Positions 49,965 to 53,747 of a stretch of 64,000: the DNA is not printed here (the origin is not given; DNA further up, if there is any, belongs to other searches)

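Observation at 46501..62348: A 16-kb sigma54-driven unit that interleaves a Qmo/Hdr-like membrane redox complex with receiver domains in three proteins and two kinases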

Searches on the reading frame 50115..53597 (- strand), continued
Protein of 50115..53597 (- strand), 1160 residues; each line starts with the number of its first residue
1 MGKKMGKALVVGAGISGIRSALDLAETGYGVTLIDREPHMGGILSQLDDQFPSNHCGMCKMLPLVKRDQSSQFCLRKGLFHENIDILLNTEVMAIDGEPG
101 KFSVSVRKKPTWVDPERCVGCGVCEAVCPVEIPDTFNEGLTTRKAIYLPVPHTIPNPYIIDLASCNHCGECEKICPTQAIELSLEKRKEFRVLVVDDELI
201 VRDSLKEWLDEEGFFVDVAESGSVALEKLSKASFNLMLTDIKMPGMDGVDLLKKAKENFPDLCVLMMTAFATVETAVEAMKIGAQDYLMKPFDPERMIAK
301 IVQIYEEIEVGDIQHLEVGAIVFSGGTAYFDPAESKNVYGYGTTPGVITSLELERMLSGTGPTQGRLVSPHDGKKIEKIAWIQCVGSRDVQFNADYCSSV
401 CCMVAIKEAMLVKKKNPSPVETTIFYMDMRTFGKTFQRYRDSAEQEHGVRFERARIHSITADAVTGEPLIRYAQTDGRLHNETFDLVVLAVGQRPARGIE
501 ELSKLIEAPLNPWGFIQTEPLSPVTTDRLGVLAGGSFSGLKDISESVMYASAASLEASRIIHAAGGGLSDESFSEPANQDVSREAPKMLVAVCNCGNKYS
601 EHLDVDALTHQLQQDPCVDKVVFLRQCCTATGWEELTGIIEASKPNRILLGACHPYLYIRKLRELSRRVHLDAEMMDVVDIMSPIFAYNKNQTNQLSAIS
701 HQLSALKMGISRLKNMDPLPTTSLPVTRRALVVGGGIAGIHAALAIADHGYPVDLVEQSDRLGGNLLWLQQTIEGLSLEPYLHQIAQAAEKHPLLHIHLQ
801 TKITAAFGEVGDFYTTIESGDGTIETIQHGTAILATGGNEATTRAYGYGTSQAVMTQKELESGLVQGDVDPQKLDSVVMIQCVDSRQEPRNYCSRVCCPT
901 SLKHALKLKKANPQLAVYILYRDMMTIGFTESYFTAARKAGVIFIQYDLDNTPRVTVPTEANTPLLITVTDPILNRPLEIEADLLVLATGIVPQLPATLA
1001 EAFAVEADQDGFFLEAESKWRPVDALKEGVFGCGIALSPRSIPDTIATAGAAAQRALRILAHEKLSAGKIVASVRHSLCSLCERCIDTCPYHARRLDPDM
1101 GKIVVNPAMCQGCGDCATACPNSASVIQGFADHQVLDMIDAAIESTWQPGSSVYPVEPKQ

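Call 45: search_solved_structures(query=window:50115-53597:-, max_evalue=0.00001, show_alignments=1)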
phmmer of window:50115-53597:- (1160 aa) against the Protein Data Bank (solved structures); distinct sequences matched with E-value up to 0.00001: 258 (the best 60 are shown).
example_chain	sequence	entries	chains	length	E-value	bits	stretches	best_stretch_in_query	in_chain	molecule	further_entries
8rvu_a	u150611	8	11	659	2.7e-117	396.1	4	315-456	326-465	H(2):CoB-CoM heterodisulfide,ferredoxin reductase subunit A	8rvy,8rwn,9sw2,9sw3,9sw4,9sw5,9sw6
5odc_A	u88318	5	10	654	2.7e-116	392.8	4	313-507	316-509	Heterodisulfide reductase, subunit A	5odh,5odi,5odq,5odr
8rvv_A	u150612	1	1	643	7.8e-116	391.2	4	315-457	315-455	H(2):CoB-CoM heterodisulfide,ferredoxin reductase subunit A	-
9sfi_A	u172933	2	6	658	2e-104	353.5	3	8-183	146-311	CoB--CoM heterodisulfide reductase iron-sulfur subunit A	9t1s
7bkb_A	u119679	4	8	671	1.9e-89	303.8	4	967-1142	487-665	CoB--CoM heterodisulfide reductase iron-sulfur subunit A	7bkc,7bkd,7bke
6tjr_A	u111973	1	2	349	6.7e-36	126.5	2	315-463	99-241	Fumarate reductase/succinate dehydrogenase flavoprotein domain protein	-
9xzo_A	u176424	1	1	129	9.5e-25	89.6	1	191-304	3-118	De novo protein M1X0B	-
3crn_A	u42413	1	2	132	3.4e-22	81.1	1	191-309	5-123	Response regulator receiver domain protein, CheY-like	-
5xso_A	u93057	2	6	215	6.3e-22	80.3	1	191-309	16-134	Response regulator FixJ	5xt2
1zit_A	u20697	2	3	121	8.3e-21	76.5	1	191-307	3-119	transcriptional regulator (NtrC family)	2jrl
7w9h_A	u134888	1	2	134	1.4e-20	75.8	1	191-298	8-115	Response regulator protein FleR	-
1zy2_A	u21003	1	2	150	3.6e-20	74.4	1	191-297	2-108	transcriptional regulator NtrC1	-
3dzd_A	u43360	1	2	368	1.2e-19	72.7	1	191-308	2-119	Transcriptional regulator (NtrC family)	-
4l4u_A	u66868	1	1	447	1.5e-19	72.4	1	189-297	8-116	Transcriptional regulator (NtrC family)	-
1ny5_A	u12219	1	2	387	3.5e-19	71.2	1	191-297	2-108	transcriptional regulator (NtrC family)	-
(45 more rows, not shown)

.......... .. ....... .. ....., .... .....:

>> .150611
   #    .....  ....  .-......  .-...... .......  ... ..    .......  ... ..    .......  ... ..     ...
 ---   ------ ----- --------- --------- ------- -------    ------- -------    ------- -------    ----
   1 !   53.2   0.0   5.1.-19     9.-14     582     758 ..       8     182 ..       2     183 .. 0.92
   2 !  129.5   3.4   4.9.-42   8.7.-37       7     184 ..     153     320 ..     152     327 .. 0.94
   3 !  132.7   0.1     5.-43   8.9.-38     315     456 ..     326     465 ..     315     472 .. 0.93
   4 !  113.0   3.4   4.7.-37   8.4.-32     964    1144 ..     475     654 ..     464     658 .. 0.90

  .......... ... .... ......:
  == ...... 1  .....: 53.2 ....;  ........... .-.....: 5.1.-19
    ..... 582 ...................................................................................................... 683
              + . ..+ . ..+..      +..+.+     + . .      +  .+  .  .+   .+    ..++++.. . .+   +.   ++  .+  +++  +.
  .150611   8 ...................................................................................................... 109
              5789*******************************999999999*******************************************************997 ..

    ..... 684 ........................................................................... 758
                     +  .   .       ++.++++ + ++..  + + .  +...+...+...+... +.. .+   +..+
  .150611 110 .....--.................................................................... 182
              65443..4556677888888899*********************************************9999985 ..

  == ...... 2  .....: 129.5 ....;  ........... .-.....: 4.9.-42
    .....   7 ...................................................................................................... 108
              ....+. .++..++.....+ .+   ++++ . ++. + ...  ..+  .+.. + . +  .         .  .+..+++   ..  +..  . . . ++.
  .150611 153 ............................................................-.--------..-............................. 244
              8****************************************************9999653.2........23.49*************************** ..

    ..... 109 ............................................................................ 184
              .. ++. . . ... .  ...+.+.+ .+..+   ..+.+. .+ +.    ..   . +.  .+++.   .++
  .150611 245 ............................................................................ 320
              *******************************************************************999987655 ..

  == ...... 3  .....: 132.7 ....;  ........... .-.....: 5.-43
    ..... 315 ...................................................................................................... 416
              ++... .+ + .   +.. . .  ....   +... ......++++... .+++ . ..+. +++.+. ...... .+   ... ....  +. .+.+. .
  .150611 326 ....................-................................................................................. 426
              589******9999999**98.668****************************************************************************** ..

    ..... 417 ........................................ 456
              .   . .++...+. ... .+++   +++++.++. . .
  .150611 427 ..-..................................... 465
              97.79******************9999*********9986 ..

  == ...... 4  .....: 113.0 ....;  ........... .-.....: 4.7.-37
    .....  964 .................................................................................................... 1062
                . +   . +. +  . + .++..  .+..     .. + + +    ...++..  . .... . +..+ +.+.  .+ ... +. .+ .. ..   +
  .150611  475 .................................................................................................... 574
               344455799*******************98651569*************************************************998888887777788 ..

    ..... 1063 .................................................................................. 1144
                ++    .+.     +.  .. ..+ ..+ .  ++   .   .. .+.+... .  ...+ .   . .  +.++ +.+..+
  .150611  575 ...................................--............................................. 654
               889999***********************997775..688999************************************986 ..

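Call 52: find_encoding_contigs(protein=P0007, flank=10000, max_places=2)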
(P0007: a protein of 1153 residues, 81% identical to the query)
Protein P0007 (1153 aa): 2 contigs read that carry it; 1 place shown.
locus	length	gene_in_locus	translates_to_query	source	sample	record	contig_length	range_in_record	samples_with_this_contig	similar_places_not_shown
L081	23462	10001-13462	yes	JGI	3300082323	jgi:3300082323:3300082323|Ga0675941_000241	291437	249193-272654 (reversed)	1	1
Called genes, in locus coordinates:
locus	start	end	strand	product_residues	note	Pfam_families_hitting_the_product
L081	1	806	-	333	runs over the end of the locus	PF01597:GCV_H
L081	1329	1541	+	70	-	-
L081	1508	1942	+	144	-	PF00072:Response_reg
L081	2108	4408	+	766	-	PF13183:Fer4_8, PF13187:Fer4_9 (weak), PF13534:Fer4_17 (weak), PF12838:Fer4_7 (weak), PF13183:Fer4_8, PF13187:Fer4_9, PF13534:Fer4_17, PF02754:CCG, +2 more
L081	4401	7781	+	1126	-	PF12831:FAD_oxidored (weak), PF13450:NAD_binding_8 (weak), PF14691:Fer4_20, PF07992:Pyr_redox_2, PF13450:NAD_binding_8, PF00070:Pyr_redox (weak), PF13237:Fer4_10 (weak), PF14697:Fer4_21, +12 more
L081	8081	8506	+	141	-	PF02662:FlpD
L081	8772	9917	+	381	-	PF04432:FrhB_FdhB_C (faint), PF13183:Fer4_8 (weak), PF13187:Fer4_9 (weak)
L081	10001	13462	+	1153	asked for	PF12797:Fer4_2 (weak), PF13187:Fer4_9, PF00037:Fer4 (weak), PF00072:Response_reg, PF07992:Pyr_redox_2 (weak), PF00890:FAD_binding_2 (weak), PF12831:FAD_oxidored (weak), PF12838:Fer4_7, +9 more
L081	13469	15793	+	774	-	PF00672:HAMP, PF08448:PAS_4 (weak), PF13188:PAS_8 (faint), PF00989:PAS, PF13426:PAS_9 (weak), PF00512:HisKA, PF02518:HATPase_c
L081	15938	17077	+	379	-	PF00072:Response_reg, PF02518:HATPase_c, PF14501:HATPase_c_5 (weak)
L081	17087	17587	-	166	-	PF26390:MamS_MamX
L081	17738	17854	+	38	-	-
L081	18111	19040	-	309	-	PF01745:IPT, PF01715:IPPT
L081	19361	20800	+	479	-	PF08448:PAS_4, PF13426:PAS_9, PF00512:HisKA, PF02518:HATPase_c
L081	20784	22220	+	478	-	PF00072:Response_reg, PF00158:Sigma54_activat, PF14532:Sigma54_activ_2, PF07728:AAA_5, PF25601:AAA_lid_14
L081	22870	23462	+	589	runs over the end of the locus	PF23198:PDE8A_N (faint), PF00072:Response_reg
